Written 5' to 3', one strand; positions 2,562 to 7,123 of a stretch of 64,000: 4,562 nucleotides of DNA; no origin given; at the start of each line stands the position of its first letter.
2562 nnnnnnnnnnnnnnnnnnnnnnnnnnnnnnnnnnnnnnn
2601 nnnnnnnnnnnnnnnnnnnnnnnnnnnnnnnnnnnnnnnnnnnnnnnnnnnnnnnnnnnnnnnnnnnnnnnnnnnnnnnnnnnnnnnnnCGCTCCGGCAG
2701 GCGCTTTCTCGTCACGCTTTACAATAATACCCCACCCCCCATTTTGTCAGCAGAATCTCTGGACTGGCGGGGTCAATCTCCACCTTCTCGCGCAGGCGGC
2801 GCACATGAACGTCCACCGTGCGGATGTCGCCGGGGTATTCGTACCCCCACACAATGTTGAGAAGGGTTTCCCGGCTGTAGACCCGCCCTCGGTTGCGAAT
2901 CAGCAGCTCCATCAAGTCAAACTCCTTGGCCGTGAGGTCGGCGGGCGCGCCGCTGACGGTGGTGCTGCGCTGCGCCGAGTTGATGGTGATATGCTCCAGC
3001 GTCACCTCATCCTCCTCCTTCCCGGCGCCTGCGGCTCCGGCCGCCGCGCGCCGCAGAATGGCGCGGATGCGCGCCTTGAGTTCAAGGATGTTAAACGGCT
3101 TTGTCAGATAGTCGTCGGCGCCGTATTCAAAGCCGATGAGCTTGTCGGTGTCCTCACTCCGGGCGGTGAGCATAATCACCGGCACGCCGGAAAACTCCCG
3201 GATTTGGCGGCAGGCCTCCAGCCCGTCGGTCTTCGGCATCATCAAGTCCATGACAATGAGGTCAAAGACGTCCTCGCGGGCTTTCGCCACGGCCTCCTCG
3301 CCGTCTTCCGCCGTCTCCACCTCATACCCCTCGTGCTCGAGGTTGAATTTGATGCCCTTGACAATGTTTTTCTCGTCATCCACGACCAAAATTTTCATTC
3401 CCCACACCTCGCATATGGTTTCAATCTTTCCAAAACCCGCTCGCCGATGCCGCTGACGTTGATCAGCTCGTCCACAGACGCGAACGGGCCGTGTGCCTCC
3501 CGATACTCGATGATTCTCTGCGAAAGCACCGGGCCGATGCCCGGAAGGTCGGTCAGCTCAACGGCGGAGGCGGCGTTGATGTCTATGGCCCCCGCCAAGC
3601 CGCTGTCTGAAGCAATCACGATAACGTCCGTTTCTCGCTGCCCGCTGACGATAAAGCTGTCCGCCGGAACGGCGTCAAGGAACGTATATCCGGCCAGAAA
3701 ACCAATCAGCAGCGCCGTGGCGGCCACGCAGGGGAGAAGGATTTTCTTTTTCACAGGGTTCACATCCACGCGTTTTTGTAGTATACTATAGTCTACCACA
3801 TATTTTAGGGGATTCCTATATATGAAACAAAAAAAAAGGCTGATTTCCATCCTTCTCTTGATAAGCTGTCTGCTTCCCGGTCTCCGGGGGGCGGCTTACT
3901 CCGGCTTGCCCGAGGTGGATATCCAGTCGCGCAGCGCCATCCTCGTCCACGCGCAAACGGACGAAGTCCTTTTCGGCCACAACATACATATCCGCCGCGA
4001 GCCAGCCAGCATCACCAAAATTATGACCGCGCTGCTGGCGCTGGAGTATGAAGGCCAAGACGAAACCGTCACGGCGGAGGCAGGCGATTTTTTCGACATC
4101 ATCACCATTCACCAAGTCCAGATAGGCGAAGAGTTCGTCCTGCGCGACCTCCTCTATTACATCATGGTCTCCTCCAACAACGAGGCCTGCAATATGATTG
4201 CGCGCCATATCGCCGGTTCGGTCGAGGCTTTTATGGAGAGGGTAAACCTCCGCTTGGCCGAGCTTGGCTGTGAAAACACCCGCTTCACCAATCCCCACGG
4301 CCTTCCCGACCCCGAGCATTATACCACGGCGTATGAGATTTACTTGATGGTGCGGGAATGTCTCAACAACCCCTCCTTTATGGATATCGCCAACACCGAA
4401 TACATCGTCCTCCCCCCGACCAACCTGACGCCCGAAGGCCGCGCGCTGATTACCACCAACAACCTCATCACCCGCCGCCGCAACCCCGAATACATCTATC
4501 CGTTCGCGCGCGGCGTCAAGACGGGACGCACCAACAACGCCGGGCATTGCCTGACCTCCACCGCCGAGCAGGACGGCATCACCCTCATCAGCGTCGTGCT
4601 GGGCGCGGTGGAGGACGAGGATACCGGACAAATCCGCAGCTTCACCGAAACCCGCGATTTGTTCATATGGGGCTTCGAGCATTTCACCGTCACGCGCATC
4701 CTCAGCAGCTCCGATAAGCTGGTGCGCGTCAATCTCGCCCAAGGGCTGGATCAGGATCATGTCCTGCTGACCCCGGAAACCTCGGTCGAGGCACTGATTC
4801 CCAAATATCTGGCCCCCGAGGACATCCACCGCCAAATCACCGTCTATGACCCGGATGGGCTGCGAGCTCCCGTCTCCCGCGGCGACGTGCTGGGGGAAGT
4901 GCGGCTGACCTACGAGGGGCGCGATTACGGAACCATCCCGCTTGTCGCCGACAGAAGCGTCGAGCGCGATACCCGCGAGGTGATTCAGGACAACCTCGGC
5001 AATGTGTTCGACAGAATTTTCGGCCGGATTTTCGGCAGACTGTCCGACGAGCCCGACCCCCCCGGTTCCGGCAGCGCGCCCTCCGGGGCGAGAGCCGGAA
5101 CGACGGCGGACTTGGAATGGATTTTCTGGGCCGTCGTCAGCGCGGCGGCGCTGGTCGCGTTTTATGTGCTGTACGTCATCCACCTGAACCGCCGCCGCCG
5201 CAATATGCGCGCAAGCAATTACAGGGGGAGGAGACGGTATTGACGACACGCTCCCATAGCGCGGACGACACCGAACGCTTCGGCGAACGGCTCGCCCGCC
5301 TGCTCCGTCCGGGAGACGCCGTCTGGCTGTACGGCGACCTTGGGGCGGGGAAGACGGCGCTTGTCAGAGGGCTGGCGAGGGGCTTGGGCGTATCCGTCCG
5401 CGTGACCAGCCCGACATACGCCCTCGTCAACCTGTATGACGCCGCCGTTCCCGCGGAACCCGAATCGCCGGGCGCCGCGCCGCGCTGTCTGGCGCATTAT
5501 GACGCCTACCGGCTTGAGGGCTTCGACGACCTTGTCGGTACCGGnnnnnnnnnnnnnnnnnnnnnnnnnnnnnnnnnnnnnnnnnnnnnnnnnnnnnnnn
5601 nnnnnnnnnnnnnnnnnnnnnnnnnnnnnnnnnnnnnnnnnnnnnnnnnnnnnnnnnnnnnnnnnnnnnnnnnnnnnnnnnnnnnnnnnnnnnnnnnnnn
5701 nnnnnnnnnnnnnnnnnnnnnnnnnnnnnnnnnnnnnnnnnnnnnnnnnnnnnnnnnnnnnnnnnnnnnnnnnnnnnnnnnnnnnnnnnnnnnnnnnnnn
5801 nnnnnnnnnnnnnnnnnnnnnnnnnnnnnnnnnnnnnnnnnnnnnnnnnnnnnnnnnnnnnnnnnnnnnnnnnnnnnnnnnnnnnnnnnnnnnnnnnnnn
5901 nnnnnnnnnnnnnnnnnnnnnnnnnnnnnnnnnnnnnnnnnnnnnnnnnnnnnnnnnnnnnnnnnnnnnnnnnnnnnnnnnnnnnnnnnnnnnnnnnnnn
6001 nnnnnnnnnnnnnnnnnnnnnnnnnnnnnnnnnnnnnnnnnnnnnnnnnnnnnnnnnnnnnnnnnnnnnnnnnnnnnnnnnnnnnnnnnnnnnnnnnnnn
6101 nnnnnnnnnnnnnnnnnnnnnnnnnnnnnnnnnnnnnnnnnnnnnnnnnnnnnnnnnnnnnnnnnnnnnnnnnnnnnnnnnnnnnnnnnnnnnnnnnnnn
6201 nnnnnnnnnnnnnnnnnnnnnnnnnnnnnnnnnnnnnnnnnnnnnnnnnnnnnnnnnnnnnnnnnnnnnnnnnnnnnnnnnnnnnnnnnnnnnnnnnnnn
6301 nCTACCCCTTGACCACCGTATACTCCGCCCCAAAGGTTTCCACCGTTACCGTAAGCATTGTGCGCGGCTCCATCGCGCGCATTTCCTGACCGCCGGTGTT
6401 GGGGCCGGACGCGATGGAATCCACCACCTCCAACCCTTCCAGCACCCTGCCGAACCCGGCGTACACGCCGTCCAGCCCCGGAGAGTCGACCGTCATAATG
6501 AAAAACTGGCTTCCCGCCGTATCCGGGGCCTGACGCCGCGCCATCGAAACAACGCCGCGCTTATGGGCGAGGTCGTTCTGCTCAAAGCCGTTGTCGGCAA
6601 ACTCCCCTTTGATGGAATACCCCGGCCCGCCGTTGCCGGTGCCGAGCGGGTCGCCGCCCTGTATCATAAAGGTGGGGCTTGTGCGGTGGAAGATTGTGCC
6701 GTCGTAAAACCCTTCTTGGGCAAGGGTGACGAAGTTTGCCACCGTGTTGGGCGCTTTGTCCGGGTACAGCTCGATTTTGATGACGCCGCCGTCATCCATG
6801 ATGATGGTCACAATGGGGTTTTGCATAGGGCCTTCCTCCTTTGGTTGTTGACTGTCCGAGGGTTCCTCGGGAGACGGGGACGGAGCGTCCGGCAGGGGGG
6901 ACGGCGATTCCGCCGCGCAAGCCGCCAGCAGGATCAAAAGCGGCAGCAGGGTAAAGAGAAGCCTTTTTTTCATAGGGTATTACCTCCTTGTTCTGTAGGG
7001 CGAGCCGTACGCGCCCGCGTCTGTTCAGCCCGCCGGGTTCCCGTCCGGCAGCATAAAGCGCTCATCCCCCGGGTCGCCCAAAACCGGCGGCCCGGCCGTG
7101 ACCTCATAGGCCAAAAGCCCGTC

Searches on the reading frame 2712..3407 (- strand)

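Call 43: search_protein_families(library=pfam, proteins=[window:2712-3407:-], max_evalue=0.001)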
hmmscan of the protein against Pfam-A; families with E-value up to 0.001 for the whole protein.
window:2712-3407:- (231 aa): 3 families
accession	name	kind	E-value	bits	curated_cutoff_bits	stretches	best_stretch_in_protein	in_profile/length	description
PF00072.30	Response_reg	-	3.8e-33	114.4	30.2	1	6-115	1-111/111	Response regulator receiver domain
PF00486.34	Trans_reg_C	-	1.4e-26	92.8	26.2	1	154-228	2-76/77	Transcriptional regulatory protein, C terminal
PF23198.2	PDE8A_N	-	0.00049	20.5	29.6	1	6-74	13-82/147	PDE8A-like, N-terminal domain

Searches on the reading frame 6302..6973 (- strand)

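Call 43: search_protein_families(library=pfam, proteins=[window:6302-6973:-], max_evalue=0.001)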
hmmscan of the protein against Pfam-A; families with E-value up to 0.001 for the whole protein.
window:6302-6973:- (223 aa): 1 family
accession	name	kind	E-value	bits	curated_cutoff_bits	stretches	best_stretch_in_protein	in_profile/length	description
PF00160.26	Pro_isomerase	-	1.1e-45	156.1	21.7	1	55-201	2-149/159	Cyclophilin type peptidyl-prolyl cis-trans isomerase/CLD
